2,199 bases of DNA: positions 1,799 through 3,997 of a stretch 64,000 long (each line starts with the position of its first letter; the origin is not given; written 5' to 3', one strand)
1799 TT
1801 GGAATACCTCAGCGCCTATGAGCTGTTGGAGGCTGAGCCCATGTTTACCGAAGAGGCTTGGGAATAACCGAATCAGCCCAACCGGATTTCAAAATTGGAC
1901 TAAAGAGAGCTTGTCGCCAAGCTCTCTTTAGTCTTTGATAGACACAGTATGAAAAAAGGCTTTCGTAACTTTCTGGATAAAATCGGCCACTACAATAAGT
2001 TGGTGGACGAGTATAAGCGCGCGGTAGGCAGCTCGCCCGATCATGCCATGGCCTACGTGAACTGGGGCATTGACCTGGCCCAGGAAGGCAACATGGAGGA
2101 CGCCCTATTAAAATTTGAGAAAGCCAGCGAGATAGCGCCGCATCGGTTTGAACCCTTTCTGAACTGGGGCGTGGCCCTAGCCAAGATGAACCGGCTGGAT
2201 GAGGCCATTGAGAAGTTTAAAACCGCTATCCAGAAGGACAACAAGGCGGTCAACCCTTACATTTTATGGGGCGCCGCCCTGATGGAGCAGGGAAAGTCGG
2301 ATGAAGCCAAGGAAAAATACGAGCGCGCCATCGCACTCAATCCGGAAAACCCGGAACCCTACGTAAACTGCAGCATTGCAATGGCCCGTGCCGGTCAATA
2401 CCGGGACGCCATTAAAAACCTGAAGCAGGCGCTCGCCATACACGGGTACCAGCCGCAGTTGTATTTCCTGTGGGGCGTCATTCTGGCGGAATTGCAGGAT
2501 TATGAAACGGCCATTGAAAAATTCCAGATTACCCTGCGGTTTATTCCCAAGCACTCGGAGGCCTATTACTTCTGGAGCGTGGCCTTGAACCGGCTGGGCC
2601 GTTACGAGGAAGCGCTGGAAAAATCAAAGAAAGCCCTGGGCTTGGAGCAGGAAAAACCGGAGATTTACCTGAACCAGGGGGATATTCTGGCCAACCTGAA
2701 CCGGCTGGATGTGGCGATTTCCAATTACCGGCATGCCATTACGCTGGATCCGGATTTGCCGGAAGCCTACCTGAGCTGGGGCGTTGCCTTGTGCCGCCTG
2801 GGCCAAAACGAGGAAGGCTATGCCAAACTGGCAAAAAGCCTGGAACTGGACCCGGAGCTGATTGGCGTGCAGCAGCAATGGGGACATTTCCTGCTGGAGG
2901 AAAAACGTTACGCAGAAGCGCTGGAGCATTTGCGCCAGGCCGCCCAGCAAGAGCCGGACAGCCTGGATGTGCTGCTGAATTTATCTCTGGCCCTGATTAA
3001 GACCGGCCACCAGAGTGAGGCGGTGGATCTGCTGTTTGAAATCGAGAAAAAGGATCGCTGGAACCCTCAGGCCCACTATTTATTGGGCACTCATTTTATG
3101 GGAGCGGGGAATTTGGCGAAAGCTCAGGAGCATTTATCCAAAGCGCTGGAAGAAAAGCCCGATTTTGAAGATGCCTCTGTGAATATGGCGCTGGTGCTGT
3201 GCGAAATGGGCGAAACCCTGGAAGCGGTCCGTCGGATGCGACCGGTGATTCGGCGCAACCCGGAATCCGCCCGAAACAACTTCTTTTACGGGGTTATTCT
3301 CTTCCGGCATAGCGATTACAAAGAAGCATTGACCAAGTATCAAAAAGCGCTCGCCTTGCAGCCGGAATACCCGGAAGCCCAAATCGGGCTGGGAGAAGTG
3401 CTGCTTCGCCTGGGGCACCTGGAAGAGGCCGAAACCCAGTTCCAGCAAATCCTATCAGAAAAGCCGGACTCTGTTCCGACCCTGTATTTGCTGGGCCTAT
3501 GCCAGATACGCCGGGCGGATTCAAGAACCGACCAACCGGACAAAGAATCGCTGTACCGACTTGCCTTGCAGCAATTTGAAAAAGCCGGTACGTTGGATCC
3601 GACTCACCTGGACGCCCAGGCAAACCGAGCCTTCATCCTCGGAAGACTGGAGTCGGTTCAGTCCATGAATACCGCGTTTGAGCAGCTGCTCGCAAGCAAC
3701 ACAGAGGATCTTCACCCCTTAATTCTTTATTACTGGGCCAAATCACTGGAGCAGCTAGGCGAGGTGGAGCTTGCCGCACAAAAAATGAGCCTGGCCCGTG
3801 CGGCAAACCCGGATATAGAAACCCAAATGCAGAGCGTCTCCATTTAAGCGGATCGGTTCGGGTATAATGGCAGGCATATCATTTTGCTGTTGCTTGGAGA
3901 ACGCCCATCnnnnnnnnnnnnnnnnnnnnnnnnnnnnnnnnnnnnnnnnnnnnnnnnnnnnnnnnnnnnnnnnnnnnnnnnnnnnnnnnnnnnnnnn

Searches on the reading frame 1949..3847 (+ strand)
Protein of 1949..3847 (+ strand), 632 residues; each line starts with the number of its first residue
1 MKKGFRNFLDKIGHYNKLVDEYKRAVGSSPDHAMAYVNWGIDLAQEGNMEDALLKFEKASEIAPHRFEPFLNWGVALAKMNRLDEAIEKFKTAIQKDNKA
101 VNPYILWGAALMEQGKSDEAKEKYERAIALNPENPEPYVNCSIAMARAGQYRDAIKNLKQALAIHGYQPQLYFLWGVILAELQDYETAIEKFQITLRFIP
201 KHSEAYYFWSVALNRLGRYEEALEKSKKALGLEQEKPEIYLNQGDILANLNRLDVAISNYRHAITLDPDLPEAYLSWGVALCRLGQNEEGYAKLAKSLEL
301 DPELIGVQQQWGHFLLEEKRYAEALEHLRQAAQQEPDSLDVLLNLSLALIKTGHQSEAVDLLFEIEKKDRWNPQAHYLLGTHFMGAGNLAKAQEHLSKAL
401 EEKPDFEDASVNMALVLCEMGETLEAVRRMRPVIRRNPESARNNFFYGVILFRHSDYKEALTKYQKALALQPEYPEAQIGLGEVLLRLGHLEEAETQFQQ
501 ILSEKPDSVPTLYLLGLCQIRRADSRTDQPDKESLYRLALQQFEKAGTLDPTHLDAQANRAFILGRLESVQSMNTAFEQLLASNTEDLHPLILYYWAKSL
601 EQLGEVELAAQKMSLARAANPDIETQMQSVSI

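Call 49: search_protein_families(library=pfam, alignment_id=A5, max_evalue=0.00001)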
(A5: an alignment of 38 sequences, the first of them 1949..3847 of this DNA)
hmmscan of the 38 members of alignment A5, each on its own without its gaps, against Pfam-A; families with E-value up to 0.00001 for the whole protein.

A. member 1, window:1949-3847:+ (632 aa): 29 families (the best 25 are shown)
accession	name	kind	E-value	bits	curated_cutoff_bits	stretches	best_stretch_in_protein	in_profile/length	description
PF07719.23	TPR_2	-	3e-69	223.9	27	1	104-134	4-34/34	Tetratricopeptide repeat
PF13414.12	TPR_11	-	1.9e-57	191.1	26.8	3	450-489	3-42/42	TPR repeat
PF14559.12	TPR_19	-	3.1e-53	178.4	25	4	452-510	2-59/68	Tetratricopeptide repeat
PF13432.12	TPR_16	-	9.2e-49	163.9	32.7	2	451-508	7-64/65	Tetratricopeptide repeat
PF00515.34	TPR_1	-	7.1e-46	152.7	27.8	0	105-134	5-34/34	Tetratricopeptide repeat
PF13428.12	TPR_14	-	7.7e-40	131.7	23.5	0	307-345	3-41/44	Tetratricopeptide repeat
PF13431.12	TPR_17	-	2.4e-36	121.4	24.4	0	464-495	2-33/34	Tetratricopeptide repeat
PF13424.12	TPR_12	-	2.7e-34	117.6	30.1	1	446-502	8-72/77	Tetratricopeptide repeat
PF23914.1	TPR_CcmH_CycH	-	2.7e-32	112.2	42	2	91-205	40-157/158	Cytochrome c-type biogenesis protein H TPR domain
PF13181.12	TPR_8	-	2.2e-31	105.7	25.7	0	238-269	2-33/34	Tetratricopeptide repeat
PF12895.13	ANAPC3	-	3.5e-24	85.3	27.2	0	436-499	18-80/82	Anaphase-promoting complex, cyclosome, subunit 3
PF13174.12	TPR_6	-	4.9e-21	74.3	26.3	0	107-133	6-32/33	Tetratricopeptide repeat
PF14561.12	TPR_20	-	1.2e-20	74.1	25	1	322-371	5-54/90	Tetratricopeptide repeat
PF24575.1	TPR_Slam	-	5.3e-20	72.2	35.2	0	448-498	54-104/104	Surface lipoprotein assembly modifier, N-terminal TPR repeats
PF13371.12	TPR_9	-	2.3e-18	66.4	35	0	450-508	4-62/73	Tetratricopeptide repeat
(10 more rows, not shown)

B. families by the number of members that match (of 38 scanned): 74 families (the first 25 are shown)
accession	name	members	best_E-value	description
PF00378.25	ECH_1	3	1.2e-82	Enoyl-CoA hydratase/isomerase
PF16113.10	ECH_2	3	1e-40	Enoyl-CoA hydratase/isomerase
PF06429.18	Flg_bbr_C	3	6.5e-23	Flagellar basal body rod FlgEFG protein C-terminal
PF00460.25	Flg_bb_rod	3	4.7e-10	Flagella basal body rod protein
PF01565.28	FAD_binding_4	2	8.8e-44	FAD binding domain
PF00725.27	3HCDH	2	8.1e-29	3-hydroxyacyl-CoA dehydrogenase, C-terminal domain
PF22692.1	LlgE_F_G_D1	2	5.9e-26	Flagellar hook protein FlgE/F/G D1 domain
PF00375.23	SDF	1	1.4e-113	Sodium:dicarboxylate symporter family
PF02119.21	FlgI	1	1.1e-112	Flagellar P-ring protein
PF00275.25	EPSP_synthase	1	3.2e-108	EPSP synthase (3-phosphoshikimate 1-carboxyvinyltransferase)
PF00108.29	Thiolase_N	1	6.5e-85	Thiolase, N-terminal domain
PF01255.24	Prenyltransf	1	1.6e-84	Putative undecaprenyl diphosphate synthase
PF02882.25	THF_DHG_CYH_C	1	1.5e-70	Tetrahydrofolate dehydrogenase/cyclohydrolase, NAD(P)-binding domain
PF07719.23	TPR_2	1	3e-69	Tetratricopeptide repeat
PF02737.24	3HCDH_N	1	7.9e-67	3-hydroxyacyl-CoA dehydrogenase, NAD binding domain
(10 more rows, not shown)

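Call 50: search_protein_families(library=padloc, alignment_id=A5, max_evalue=1e-8)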
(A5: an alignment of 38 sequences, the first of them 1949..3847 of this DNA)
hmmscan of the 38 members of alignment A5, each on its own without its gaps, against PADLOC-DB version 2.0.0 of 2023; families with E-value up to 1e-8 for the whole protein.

A. member 1, window:1949-3847:+ (632 aa): 2 families
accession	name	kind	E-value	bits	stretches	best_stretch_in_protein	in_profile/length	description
PDLC01092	C3a198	-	1.6e-11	41.9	0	249-372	247-374/523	TPR protein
PDLC01101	PrimPol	-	2.5e-11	41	0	349-450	9-108/490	adaptation polymerase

B. families by the number of members that match (of 38 scanned): 2 families
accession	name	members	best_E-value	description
PDLC01092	C3a198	1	1.6e-11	TPR protein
PDLC01101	PrimPol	1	2.5e-11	adaptation polymerase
